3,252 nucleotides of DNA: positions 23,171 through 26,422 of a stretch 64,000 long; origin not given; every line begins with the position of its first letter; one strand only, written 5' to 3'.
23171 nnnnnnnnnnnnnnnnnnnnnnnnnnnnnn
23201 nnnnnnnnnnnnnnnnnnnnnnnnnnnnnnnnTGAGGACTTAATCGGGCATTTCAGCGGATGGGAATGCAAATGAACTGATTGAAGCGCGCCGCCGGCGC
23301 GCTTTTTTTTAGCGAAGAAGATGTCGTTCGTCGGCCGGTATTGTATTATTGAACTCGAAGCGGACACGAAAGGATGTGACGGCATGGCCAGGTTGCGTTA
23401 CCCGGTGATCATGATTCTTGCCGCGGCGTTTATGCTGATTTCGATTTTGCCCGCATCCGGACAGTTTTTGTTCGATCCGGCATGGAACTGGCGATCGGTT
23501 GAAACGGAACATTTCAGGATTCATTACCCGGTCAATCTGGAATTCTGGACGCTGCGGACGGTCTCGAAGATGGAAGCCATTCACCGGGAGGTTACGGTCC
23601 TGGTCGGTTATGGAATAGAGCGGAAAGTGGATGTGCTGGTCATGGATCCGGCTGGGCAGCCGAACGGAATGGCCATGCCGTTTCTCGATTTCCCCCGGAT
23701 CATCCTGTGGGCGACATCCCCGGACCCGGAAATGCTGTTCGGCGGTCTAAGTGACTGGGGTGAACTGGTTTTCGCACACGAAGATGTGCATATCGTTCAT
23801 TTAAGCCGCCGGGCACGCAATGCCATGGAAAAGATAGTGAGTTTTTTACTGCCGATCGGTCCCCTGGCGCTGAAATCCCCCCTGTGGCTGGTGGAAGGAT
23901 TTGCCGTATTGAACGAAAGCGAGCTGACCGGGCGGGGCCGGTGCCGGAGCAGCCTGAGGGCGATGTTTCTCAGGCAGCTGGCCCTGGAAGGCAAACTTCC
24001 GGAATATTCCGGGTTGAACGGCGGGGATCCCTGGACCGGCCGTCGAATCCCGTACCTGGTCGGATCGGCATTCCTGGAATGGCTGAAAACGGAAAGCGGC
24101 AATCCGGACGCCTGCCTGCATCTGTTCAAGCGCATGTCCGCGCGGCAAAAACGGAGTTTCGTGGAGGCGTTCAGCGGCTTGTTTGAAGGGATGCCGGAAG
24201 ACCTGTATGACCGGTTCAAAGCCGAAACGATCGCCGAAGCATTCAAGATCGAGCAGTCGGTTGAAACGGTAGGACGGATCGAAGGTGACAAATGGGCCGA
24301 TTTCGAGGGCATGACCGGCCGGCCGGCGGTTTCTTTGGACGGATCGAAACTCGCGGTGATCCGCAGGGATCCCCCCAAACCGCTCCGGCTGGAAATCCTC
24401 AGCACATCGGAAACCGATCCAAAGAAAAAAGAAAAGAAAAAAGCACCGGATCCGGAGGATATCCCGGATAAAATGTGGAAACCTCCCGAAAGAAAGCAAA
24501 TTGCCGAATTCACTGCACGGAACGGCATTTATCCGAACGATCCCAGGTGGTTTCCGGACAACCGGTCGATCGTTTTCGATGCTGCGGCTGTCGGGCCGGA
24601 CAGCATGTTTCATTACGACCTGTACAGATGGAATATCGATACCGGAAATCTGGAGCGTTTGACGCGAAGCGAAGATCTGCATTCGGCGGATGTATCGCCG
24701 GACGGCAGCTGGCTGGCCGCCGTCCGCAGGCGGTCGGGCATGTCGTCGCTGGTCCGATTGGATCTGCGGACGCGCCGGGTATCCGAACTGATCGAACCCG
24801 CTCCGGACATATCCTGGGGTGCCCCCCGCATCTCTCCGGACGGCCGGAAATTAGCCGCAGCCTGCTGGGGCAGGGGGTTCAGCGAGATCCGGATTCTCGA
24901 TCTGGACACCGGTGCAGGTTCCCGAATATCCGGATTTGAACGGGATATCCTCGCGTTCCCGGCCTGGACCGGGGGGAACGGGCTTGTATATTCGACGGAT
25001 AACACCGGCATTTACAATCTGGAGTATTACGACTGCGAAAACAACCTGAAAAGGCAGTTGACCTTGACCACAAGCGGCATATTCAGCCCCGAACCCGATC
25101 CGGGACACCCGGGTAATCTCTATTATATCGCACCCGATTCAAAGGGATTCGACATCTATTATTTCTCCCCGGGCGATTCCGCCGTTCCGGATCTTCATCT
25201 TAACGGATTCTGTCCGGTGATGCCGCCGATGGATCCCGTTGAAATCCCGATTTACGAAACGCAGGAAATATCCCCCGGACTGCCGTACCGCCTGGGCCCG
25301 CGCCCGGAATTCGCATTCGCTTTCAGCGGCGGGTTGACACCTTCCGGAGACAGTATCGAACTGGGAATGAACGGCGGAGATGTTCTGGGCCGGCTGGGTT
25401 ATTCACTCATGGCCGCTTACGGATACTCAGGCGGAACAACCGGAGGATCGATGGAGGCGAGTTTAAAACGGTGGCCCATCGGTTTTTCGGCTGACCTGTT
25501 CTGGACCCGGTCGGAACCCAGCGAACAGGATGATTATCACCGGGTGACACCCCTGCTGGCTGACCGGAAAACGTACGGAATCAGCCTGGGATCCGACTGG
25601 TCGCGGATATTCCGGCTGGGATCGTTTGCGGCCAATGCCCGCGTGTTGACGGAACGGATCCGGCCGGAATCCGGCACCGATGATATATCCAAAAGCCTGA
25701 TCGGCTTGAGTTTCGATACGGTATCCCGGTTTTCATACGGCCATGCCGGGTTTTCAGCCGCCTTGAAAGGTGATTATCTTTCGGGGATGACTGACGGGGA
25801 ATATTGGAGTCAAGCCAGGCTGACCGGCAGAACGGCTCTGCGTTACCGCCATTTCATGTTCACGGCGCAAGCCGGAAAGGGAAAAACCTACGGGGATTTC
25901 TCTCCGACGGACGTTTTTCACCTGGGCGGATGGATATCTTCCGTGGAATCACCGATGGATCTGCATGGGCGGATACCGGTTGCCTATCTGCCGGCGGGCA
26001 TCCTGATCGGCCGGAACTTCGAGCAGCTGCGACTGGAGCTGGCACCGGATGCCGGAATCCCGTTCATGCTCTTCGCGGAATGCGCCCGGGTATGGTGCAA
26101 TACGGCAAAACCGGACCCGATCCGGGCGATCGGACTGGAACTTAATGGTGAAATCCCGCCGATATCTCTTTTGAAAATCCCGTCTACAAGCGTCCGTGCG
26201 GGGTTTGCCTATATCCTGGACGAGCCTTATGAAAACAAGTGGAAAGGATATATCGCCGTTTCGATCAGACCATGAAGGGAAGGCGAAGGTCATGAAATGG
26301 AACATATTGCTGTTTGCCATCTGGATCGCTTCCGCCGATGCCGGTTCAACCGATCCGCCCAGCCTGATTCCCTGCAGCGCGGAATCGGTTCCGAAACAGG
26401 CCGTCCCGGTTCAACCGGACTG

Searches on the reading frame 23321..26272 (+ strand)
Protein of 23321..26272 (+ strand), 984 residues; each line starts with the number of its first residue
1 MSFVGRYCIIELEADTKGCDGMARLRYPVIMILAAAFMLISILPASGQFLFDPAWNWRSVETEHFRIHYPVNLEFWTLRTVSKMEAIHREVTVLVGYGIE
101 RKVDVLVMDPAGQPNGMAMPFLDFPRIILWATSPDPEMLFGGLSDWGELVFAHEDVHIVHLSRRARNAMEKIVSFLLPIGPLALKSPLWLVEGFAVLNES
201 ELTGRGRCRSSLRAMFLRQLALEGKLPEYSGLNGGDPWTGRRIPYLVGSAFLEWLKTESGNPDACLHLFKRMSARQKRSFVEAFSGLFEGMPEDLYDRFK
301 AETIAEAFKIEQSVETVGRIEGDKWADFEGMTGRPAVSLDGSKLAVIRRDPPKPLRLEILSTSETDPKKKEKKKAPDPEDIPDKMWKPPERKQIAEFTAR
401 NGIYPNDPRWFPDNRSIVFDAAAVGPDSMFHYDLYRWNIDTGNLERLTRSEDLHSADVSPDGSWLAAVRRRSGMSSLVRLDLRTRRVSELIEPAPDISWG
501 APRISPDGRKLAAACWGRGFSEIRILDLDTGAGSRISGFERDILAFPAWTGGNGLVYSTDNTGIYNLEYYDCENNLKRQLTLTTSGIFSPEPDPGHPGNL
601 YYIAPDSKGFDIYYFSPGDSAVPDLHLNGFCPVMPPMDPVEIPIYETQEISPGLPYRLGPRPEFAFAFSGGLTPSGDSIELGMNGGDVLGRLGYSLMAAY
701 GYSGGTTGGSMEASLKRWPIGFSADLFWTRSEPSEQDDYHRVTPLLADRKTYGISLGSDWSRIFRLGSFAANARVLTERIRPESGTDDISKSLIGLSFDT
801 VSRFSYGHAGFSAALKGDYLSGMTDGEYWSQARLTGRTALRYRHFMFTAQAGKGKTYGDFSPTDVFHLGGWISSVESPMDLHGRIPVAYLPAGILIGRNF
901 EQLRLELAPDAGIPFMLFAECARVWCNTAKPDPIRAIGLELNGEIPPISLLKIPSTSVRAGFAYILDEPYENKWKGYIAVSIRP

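Call 29: search_protein_families(library=pfam, proteins=[window:23321-26272:+], max_evalue=0.001)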
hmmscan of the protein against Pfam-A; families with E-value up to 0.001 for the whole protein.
window:23321-26272:+ (984 aa): 1 family
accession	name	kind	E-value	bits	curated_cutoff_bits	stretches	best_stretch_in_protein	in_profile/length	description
PF07676.18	PD40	-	1.6e-06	28.3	20.9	0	500-512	12-24/38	WD40-like Beta Propeller Repeat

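Call 69: search_protein_families(library=ncbifam, proteins=[window:23321-26272:+], max_evalue=0.01)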
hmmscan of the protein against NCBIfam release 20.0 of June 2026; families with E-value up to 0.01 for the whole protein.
window:23321-26272:+ (984 aa): 3 families
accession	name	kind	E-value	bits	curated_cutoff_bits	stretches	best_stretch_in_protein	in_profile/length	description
TIGR02800.1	propeller_TolB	equivalog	8.2e-16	57.9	343.15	2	392-491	269-363/418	Tol-Pal system beta propeller repeat protein TolB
NF033523.0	lasso_peptidase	equivalog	1.4e-05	24.1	400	1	395-497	269-369/638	Atxe2 family lasso peptide isopeptidase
NF002183.0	PRK01029.1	equivalog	0.00011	21.4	405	1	458-565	288-395/429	Tol-Pal system protein TolB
